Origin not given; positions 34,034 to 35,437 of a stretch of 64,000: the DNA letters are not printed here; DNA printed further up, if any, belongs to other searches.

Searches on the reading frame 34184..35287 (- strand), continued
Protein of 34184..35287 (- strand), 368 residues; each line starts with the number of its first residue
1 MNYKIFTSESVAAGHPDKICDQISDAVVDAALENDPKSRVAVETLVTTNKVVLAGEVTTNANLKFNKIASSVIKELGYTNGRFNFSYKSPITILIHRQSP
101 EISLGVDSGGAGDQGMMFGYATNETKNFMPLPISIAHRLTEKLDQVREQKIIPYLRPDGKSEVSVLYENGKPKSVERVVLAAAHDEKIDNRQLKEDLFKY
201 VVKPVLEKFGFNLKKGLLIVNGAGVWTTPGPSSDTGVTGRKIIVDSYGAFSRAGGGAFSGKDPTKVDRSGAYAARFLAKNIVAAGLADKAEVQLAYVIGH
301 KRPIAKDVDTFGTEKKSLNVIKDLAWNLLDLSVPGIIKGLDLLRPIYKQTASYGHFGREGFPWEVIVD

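Call 23: find_encoding_contigs(protein=P0096, flank=1200, max_places=10)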
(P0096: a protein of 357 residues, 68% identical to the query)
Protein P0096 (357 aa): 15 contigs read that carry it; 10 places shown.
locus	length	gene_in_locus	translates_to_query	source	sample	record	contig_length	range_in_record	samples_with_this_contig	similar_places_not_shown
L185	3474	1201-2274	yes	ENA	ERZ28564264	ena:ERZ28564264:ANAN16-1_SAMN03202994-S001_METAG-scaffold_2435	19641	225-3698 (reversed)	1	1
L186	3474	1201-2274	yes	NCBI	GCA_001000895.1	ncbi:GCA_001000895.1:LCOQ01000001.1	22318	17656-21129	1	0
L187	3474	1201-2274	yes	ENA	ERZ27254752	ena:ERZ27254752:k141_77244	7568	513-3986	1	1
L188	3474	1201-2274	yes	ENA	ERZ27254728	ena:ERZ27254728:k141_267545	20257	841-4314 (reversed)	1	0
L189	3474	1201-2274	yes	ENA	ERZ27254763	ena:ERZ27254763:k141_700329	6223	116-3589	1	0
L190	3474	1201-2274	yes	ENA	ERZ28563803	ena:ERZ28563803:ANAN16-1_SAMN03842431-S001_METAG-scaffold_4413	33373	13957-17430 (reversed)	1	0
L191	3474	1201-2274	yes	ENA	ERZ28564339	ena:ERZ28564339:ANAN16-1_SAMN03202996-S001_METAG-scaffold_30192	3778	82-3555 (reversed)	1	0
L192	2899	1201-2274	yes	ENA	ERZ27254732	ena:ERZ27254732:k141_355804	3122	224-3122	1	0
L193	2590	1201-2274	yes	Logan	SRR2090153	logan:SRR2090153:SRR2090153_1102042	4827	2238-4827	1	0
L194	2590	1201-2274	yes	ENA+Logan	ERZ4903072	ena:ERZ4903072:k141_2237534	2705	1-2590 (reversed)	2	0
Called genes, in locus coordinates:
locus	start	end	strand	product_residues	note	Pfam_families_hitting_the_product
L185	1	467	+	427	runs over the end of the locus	PF00817:IMS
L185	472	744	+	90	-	-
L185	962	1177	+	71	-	-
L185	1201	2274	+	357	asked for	PF00438:S-AdoMet_synt_N, PF02772:S-AdoMet_synt_M, PF02773:S-AdoMet_synt_C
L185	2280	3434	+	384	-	PF05496:RuvB_N, PF01078:Mg_chelatase (faint), PF13191:AAA_16 (faint), PF14532:Sigma54_activ_2 (weak), PF00004:AAA, PF07728:AAA_5 (weak), PF16193:AAA_assoc_2, PF12002:MgsA_C, +1 more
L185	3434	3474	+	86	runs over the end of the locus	PF03144:GTP_EFTU_D2 (weak)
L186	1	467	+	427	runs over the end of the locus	PF00817:IMS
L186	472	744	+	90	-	-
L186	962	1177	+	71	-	-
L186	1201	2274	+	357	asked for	PF00438:S-AdoMet_synt_N, PF02772:S-AdoMet_synt_M, PF02773:S-AdoMet_synt_C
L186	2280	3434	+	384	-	PF05496:RuvB_N, PF01078:Mg_chelatase (faint), PF13191:AAA_16 (faint), PF14532:Sigma54_activ_2 (weak), PF00004:AAA, PF07728:AAA_5 (weak), PF16193:AAA_assoc_2, PF12002:MgsA_C, +1 more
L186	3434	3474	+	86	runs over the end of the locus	PF03144:GTP_EFTU_D2 (weak)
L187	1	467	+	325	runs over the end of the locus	?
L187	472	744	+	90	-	-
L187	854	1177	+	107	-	-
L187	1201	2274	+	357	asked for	PF00438:S-AdoMet_synt_N, PF02772:S-AdoMet_synt_M, PF02773:S-AdoMet_synt_C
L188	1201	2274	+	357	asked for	PF00438:S-AdoMet_synt_N, PF02772:S-AdoMet_synt_M, PF02773:S-AdoMet_synt_C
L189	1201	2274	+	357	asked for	PF00438:S-AdoMet_synt_N, PF02772:S-AdoMet_synt_M, PF02773:S-AdoMet_synt_C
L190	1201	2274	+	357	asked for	PF00438:S-AdoMet_synt_N, PF02772:S-AdoMet_synt_M, PF02773:S-AdoMet_synt_C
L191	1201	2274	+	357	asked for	PF00438:S-AdoMet_synt_N, PF02772:S-AdoMet_synt_M, PF02773:S-AdoMet_synt_C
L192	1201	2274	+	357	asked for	PF00438:S-AdoMet_synt_N, PF02772:S-AdoMet_synt_M, PF02773:S-AdoMet_synt_C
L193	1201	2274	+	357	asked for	PF00438:S-AdoMet_synt_N, PF02772:S-AdoMet_synt_M, PF02773:S-AdoMet_synt_C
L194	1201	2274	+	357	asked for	PF00438:S-AdoMet_synt_N, PF02772:S-AdoMet_synt_M, PF02773:S-AdoMet_synt_C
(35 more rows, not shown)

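Call 24: find_encoding_contigs(protein=P0117, flank=1200, max_places=10)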
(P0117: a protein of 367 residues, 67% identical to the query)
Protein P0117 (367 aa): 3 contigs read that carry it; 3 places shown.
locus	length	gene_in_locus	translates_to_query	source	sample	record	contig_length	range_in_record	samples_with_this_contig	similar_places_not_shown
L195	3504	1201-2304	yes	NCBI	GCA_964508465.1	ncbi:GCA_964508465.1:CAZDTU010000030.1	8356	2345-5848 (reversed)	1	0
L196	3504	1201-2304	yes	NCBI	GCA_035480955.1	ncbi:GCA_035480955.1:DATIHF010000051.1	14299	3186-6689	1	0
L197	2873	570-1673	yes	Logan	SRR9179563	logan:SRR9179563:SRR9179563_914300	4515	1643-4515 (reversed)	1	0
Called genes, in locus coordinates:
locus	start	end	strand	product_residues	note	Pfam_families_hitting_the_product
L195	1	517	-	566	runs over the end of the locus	PF03030:H_PPase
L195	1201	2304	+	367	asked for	PF00438:S-AdoMet_synt_N, PF02772:S-AdoMet_synt_M, PF02773:S-AdoMet_synt_C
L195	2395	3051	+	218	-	-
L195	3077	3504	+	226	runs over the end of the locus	PF05552:MS_channel_1st_1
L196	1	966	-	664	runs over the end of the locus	PF03030:H_PPase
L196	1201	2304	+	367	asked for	PF00438:S-AdoMet_synt_N, PF02772:S-AdoMet_synt_M, PF02773:S-AdoMet_synt_C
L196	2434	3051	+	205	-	-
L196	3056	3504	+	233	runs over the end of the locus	PF05552:MS_channel_1st_1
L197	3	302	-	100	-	?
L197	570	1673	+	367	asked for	PF00438:S-AdoMet_synt_N, PF02772:S-AdoMet_synt_M, PF02773:S-AdoMet_synt_C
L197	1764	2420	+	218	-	-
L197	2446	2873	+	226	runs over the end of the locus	PF05552:MS_channel_1st_1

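Call 25: find_encoding_contigs(protein=P0031, flank=1200, max_places=10)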
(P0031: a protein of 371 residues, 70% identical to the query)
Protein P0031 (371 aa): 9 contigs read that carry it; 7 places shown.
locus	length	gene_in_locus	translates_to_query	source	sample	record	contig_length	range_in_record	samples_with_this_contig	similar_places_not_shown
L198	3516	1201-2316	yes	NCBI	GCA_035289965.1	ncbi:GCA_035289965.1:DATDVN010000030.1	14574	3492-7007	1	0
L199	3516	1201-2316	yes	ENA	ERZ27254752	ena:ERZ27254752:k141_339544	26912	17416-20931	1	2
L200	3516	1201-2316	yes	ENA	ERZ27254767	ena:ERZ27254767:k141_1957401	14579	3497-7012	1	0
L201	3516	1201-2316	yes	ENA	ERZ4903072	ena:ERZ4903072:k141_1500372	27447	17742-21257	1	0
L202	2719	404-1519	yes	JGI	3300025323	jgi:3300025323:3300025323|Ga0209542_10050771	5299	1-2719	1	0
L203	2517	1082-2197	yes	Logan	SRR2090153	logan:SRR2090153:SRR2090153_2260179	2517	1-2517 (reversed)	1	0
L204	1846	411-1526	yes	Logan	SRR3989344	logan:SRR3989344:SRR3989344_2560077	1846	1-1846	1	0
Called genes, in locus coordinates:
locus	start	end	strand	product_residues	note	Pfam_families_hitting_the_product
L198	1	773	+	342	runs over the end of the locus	PF00817:IMS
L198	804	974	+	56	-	-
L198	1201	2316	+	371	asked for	PF00438:S-AdoMet_synt_N, PF02772:S-AdoMet_synt_M, PF02773:S-AdoMet_synt_C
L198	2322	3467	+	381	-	PF05496:RuvB_N, PF00158:Sigma54_activat (faint), PF20720:nSTAND3 (faint), PF00004:AAA, PF07728:AAA_5 (faint), PF13173:AAA_14 (weak), PF16193:AAA_assoc_2, PF12002:MgsA_C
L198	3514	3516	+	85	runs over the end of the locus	PF03144:GTP_EFTU_D2 (weak)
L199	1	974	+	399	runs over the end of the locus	PF00817:IMS, PF11799:IMS_C (faint)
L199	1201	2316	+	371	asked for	PF00438:S-AdoMet_synt_N, PF02772:S-AdoMet_synt_M, PF02773:S-AdoMet_synt_C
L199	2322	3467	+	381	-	PF05496:RuvB_N, PF00158:Sigma54_activat (faint), PF20720:nSTAND3 (faint), PF00004:AAA, PF07728:AAA_5 (faint), PF13173:AAA_14 (weak), PF16193:AAA_assoc_2, PF12002:MgsA_C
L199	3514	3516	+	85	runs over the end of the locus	PF03144:GTP_EFTU_D2 (weak)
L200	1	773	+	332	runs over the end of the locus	PF00817:IMS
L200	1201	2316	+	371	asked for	PF00438:S-AdoMet_synt_N, PF02772:S-AdoMet_synt_M, PF02773:S-AdoMet_synt_C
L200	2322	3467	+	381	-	PF05496:RuvB_N, PF00158:Sigma54_activat (faint), PF20720:nSTAND3 (faint), PF00004:AAA, PF07728:AAA_5 (faint), PF13173:AAA_14 (weak), PF16193:AAA_assoc_2, PF12002:MgsA_C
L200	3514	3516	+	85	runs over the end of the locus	PF03144:GTP_EFTU_D2 (weak)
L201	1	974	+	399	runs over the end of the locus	PF00817:IMS, PF11799:IMS_C (faint)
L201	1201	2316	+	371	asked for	PF00438:S-AdoMet_synt_N, PF02772:S-AdoMet_synt_M, PF02773:S-AdoMet_synt_C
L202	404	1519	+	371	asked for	PF00438:S-AdoMet_synt_N, PF02772:S-AdoMet_synt_M, PF02773:S-AdoMet_synt_C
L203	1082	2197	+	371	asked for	PF00438:S-AdoMet_synt_N, PF02772:S-AdoMet_synt_M, PF02773:S-AdoMet_synt_C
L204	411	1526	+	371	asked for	PF00438:S-AdoMet_synt_N, PF02772:S-AdoMet_synt_M, PF02773:S-AdoMet_synt_C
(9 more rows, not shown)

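Call 42: find_encoding_contigs(protein=P0007, flank=1200, max_places=10)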
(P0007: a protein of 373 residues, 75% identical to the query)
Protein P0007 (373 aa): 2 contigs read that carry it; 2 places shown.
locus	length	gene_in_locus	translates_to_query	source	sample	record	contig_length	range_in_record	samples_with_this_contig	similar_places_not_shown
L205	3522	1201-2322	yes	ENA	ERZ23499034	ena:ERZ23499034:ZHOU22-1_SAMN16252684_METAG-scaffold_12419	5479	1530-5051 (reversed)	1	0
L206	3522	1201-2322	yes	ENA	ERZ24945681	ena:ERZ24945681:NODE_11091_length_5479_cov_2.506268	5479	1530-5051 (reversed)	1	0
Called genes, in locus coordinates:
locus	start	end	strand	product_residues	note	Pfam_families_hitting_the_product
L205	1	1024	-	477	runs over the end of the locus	PF03030:H_PPase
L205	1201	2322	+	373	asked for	PF00438:S-AdoMet_synt_N, PF02772:S-AdoMet_synt_M, PF02773:S-AdoMet_synt_C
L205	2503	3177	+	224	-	-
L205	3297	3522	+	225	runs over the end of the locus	PF05552:MS_channel_1st_1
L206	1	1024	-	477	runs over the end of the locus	PF03030:H_PPase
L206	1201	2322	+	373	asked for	PF00438:S-AdoMet_synt_N, PF02772:S-AdoMet_synt_M, PF02773:S-AdoMet_synt_C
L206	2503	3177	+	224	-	-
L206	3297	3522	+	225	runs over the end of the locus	PF05552:MS_channel_1st_1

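Call 43: find_encoding_contigs(protein=P0009, flank=1200, max_places=10)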
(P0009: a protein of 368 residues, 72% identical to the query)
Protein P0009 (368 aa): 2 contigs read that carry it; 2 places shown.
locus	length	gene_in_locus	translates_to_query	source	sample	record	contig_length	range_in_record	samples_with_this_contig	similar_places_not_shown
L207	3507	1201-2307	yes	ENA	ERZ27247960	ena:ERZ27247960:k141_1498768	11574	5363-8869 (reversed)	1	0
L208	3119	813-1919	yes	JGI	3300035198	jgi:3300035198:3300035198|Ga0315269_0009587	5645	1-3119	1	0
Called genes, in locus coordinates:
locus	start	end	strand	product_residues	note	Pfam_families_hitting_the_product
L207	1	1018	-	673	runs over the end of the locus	PF03030:H_PPase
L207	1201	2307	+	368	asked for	PF00438:S-AdoMet_synt_N, PF02772:S-AdoMet_synt_M, PF02773:S-AdoMet_synt_C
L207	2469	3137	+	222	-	PF05552:MS_channel_1st_1 (faint)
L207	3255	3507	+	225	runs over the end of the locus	PF05552:MS_channel_1st_1 (weak)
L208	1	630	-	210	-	?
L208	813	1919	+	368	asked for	PF00438:S-AdoMet_synt_N, PF02772:S-AdoMet_synt_M, PF02773:S-AdoMet_synt_C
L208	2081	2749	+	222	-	PF05552:MS_channel_1st_1 (faint)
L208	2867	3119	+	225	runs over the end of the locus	PF05552:MS_channel_1st_1 (weak)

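Call 68: list_cluster_members(proteins=[P0001])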
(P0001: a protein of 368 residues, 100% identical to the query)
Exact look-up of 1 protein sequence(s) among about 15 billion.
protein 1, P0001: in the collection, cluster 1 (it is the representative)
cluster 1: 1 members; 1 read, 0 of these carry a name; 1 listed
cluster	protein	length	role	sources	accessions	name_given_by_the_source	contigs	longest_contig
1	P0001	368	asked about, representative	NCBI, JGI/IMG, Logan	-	-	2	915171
